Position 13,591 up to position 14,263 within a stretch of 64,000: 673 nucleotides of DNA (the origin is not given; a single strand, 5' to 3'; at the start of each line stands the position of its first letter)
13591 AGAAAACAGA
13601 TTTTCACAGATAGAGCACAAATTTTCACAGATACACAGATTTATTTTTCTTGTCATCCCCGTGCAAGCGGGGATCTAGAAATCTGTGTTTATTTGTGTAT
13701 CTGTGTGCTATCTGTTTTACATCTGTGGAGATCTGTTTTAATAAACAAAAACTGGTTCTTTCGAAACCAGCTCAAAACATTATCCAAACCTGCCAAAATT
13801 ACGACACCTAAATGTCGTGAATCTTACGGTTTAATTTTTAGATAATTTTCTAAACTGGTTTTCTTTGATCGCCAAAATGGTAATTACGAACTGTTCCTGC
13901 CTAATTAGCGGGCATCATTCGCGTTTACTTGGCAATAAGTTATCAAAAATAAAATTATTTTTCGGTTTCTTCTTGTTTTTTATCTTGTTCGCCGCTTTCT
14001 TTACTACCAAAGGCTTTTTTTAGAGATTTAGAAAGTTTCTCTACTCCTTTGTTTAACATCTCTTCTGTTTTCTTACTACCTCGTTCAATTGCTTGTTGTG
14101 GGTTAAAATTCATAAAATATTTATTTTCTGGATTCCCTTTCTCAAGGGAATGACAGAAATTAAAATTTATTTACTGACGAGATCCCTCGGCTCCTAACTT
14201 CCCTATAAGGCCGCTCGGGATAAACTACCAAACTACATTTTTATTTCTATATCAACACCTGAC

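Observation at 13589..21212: S10/str operon carries three large non-canonical insertions (rpsJ|rplC, fusA|tuf, rpsG|fusA)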

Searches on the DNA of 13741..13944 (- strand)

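Call 58: build_rna_model(alignment_id=A3, structure=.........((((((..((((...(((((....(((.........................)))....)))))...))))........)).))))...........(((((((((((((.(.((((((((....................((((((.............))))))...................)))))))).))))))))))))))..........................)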
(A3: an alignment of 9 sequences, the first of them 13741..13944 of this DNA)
Model R1 built from alignment A3 (9 sequences, 243 columns); structure: as given.
model positions 210; base pairs 46; branch points 1; effective number of sequences 3.41; information 0.59 bits per position. Calibrated on 0.2 Mb of random sequence (short: E-values are rough).
structure used (alignment columns):
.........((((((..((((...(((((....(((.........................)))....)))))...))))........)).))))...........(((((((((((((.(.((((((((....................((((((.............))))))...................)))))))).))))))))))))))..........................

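Call 59: search_with_rna_model(model_id=R1, sources=[window, L001, L005, L007, L008, L010, L012, L013, L014, L015, L016, L017, L018, L019, L020, L021, L023, L024, L025, L027, L028, L029, L030, L031, L033, L034, L036, L037, L038, L039, L040, L042, L045, L046, L048, L049, L050, L051, L052, L053, L054, L055, L056, L058, L059, L062, L063, L064, L065, L066, L067, L068, L069, L070, L071, L072, L073, L074, L075, L076, L077, L078, L079, L080, L082, L083, L084, L085, L087, L088, L089, L090, L091, L092, L026, L032, L043], max_evalue=1, make_alignment=true)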
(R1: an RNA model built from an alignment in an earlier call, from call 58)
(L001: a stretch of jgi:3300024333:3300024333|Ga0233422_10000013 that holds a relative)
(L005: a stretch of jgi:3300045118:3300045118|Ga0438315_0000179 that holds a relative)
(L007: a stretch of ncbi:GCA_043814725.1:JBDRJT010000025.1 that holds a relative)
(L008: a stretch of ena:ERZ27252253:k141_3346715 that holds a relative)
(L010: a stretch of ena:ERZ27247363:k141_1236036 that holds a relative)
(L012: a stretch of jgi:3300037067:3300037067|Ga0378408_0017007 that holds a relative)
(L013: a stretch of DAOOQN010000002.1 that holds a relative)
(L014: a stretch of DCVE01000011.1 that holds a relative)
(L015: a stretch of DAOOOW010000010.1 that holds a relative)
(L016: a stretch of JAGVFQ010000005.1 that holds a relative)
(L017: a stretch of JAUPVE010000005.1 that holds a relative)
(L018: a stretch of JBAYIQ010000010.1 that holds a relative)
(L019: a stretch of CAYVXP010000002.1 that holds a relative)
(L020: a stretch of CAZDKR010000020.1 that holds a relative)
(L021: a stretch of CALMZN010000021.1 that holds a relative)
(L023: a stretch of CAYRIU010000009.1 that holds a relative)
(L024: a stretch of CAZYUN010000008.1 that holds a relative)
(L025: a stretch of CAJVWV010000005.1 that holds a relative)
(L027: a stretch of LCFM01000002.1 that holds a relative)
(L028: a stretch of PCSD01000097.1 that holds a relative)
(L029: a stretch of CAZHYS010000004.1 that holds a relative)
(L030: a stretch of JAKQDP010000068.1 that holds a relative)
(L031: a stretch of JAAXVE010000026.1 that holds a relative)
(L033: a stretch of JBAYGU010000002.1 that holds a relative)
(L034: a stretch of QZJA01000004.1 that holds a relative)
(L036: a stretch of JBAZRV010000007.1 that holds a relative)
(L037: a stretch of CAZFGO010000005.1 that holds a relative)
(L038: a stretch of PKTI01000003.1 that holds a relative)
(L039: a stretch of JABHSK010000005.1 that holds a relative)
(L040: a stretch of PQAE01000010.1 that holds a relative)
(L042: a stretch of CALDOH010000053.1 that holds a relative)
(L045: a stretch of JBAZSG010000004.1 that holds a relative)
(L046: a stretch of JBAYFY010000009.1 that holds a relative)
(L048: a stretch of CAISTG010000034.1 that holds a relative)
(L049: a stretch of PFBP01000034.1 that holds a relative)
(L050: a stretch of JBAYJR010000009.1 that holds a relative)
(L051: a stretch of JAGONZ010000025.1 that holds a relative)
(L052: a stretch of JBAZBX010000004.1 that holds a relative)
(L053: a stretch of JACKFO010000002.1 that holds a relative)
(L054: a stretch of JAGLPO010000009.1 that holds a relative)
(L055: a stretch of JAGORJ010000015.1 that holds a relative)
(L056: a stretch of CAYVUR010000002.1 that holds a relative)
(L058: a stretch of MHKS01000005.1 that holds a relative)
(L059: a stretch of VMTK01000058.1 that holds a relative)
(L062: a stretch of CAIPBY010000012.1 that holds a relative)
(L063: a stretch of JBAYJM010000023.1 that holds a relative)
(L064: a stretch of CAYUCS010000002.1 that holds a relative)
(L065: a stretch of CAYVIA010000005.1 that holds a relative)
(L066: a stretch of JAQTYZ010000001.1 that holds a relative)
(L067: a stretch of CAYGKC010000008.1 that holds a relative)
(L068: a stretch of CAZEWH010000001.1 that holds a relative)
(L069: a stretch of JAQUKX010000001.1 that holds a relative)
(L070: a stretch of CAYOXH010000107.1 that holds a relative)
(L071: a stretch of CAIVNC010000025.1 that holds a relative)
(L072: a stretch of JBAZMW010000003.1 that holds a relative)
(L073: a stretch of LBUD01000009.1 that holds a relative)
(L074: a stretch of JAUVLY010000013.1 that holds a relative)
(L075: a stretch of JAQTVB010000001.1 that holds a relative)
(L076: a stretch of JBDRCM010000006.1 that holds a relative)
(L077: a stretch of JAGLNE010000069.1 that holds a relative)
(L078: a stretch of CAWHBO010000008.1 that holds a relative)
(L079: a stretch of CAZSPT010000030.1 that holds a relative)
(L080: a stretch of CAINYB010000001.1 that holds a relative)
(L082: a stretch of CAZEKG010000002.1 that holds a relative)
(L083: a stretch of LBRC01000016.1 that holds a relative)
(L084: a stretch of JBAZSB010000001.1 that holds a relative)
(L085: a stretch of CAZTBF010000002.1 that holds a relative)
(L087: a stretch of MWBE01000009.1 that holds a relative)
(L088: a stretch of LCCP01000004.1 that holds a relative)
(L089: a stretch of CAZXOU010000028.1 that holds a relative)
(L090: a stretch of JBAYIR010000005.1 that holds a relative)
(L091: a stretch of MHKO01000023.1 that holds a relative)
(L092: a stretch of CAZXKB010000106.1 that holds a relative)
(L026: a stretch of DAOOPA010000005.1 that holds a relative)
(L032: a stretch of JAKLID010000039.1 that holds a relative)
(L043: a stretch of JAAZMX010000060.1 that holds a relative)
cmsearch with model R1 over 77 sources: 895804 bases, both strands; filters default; matches with E-value up to 1: 39.
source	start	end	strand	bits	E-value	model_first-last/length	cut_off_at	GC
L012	11039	11252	+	192.2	1.1e-33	1-210/210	no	0.36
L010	4453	4655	+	187.7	7.7e-33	1-210/210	no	0.33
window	13741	13944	-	187.3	9.4e-33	1-210/210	no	0.35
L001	13326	13526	+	162.4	5.8e-28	1-210/210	no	0.35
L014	7693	7923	+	159.2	2.4e-27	1-210/210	no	0.32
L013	8562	8795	+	151.8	6.2e-26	1-210/210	no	0.29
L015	8758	8975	+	132.8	2.8e-22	1-210/210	no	0.26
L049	8422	8594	+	106.9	2.6e-17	1-210/210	no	0.24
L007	7912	8070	+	81.9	1.7e-12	1-210/210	no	0.27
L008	7609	7968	+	75.3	3.1e-11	1-210/210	no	0.35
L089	7375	7552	+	51.9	9.9e-07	1-210/210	no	0.34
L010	4514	4653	-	46.2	1.2e-05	1-210/210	no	0.31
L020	7547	7690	+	45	2.1e-05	1-210/210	no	0.27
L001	13411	13507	-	38.3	0.00041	91-188/210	no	0.33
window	13764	13861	+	36.2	0.001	92-188/210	no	0.32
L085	8209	8389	+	35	0.0017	1-210/210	no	0.34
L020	7570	7685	-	31.2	0.0091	1-210/210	no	0.26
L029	8178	8381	+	29.7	0.019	1-210/210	no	0.39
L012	11138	11231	-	29.2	0.022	93-187/210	no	0.33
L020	7384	7488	+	27.8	0.042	1-210/210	no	0.34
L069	8260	8407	+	27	0.06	1-210/210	no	0.35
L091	8203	8391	+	26.3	0.082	1-210/210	no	0.39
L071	5226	5424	+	25.6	0.11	1-210/210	no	0.34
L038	3742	3948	+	24.6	0.17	1-210/210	no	0.36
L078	8333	8468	+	24.5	0.18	1-210/210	no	0.29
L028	6742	6854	+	24.3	0.2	1-210/210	no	0.32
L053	4387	4558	+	24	0.23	1-210/210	no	0.36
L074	7984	8152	+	23.7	0.26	1-210/210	no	0.34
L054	8249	8387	+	23.5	0.29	1-210/210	no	0.32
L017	4080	4153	+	23.4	0.3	101-179/210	no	0.36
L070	2316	2402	+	23.2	0.32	1-108/210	3'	0.34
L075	8590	8769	+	22.6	0.42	1-210/210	no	0.34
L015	5859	5971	-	22.5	0.44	1-210/210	no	0.25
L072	8207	8403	+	22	0.54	1-210/210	no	0.32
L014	7776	7918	-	21.8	0.59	1-210/210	no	0.27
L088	3071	3327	+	21.8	0.6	1-210/210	no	0.43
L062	274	430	-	21.7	0.61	1-210/210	no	0.29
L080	1802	2006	+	21.6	0.66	1-210/210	no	0.35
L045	1552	1633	-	21.4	0.73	102-178/210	no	0.29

Alignment A4: 39 matches aligned to the model, 465 columns, each read 5' to 3' on its own strand. Consensus structure (alignment columns), stored with it:
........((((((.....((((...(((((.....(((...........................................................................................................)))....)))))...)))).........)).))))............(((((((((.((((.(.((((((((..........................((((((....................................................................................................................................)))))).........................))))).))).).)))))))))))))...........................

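Call 60: search_with_rna_model(model_id=R1, sources=[window, L001, L007, L008, L010, L012, L013, L014, L015, L049, L089], max_evalue=1e-7, make_alignment=true)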
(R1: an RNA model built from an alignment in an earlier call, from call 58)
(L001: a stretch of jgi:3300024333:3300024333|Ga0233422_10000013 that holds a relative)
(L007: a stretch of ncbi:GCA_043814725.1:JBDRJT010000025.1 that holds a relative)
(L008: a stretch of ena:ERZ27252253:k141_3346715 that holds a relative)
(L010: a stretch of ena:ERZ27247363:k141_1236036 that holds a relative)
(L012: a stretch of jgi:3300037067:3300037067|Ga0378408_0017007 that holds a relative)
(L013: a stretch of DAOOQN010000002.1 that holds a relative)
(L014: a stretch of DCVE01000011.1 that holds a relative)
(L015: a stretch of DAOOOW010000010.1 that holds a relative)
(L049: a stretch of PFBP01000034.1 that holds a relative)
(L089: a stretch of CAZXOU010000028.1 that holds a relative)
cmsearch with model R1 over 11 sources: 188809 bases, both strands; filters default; matches with E-value up to 1e-7: 10.
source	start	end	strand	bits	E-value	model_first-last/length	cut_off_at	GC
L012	11039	11252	+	192.2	2.2e-34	1-210/210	no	0.36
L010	4453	4655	+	187.7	1.6e-33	1-210/210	no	0.33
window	13741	13944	-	187.3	2e-33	1-210/210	no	0.35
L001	13326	13526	+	162.4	1.2e-28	1-210/210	no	0.35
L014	7693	7923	+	159.2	5e-28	1-210/210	no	0.32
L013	8562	8795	+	151.8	1.3e-26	1-210/210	no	0.29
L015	8758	8975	+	132.8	6e-23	1-210/210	no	0.26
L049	8422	8594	+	106.9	5.5e-18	1-210/210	no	0.24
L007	7912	8070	+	81.9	3.6e-13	1-210/210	no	0.27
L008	7609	7968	+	75.3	6.5e-12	1-210/210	no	0.35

Alignment A5: 10 matches aligned to the model, 436 columns, each read 5' to 3' on its own strand. Consensus structure (alignment columns), stored with it:
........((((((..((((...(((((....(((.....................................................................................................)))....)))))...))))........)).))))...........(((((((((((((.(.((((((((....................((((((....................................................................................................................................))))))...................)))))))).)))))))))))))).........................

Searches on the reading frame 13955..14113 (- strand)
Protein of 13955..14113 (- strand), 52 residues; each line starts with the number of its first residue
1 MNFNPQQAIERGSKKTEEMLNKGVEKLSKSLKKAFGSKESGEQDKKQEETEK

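Call 6: search_protein_families(library=pfam, proteins=[window:13955-14113:-], max_evalue=1)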
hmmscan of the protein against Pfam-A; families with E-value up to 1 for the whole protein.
window:13955-14113:- (52 aa): 0 families

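Call 70: search_protein_families(library=phrogs, proteins=[window:13955-14113:-], max_evalue=0.01)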
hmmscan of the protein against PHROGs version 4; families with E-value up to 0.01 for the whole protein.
window:13955-14113:- (52 aa): 1 family
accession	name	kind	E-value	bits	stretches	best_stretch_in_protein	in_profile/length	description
phrog_154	-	DNA, RNA and nucleotide metabolism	0.0079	17.3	1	9-51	63-105/112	replication initiation protein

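Call 71: search_protein_families(library=padloc, proteins=[window:13955-14113:-], max_evalue=0.01)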
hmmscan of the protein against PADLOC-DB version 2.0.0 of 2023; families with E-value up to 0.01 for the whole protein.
window:13955-14113:- (52 aa): 0 families

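Call 72: list_cluster_members(proteins=[window:13955-14113:-, window:20636-20950:-, window:17316-17582:+, window:17739-18071:+, window:22402-22908:-, window:22872-23312:-, window:12466-12693:+, window:23455-23718:-])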
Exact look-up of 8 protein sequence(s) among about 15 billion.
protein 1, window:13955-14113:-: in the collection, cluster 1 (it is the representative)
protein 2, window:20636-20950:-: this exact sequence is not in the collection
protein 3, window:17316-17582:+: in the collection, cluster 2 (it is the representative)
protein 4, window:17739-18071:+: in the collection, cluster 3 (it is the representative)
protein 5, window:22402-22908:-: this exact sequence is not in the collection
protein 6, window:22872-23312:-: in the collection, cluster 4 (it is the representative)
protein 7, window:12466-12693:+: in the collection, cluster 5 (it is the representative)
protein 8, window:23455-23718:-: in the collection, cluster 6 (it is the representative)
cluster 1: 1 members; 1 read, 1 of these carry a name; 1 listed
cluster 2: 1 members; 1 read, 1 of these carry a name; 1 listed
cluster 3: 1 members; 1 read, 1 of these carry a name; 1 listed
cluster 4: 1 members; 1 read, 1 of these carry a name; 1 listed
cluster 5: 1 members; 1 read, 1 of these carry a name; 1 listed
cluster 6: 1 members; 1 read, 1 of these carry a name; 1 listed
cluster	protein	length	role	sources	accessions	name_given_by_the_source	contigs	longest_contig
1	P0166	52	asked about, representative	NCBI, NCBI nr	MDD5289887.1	MAG: hypothetical protein PHT40_01635 [Patescibacteria group bacterium] | hypothetical protein [Patescibacteria group bacterium]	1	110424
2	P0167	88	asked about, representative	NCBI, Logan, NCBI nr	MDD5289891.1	MAG: hypothetical protein PHT40_01655 [Patescibacteria group bacterium] | hypothetical protein [Patescibacteria group bacterium]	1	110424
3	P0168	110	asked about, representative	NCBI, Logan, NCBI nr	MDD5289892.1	MAG: hypothetical protein PHT40_01660 [Patescibacteria group bacterium] | hypothetical protein [Patescibacteria group bacterium]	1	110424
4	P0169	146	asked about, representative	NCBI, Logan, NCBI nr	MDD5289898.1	MAG: hypothetical protein PHT40_01690 [Patescibacteria group bacterium] | hypothetical protein [Patescibacteria group bacterium]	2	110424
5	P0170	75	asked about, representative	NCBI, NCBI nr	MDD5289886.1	MAG: hypothetical protein PHT40_01625 [Patescibacteria group bacterium] | hypothetical protein [Patescibacteria group bacterium]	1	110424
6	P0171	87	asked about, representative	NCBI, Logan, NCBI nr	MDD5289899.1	MAG: hypothetical protein PHT40_01695 [Patescibacteria group bacterium] | hypothetical protein [Patescibacteria group bacterium]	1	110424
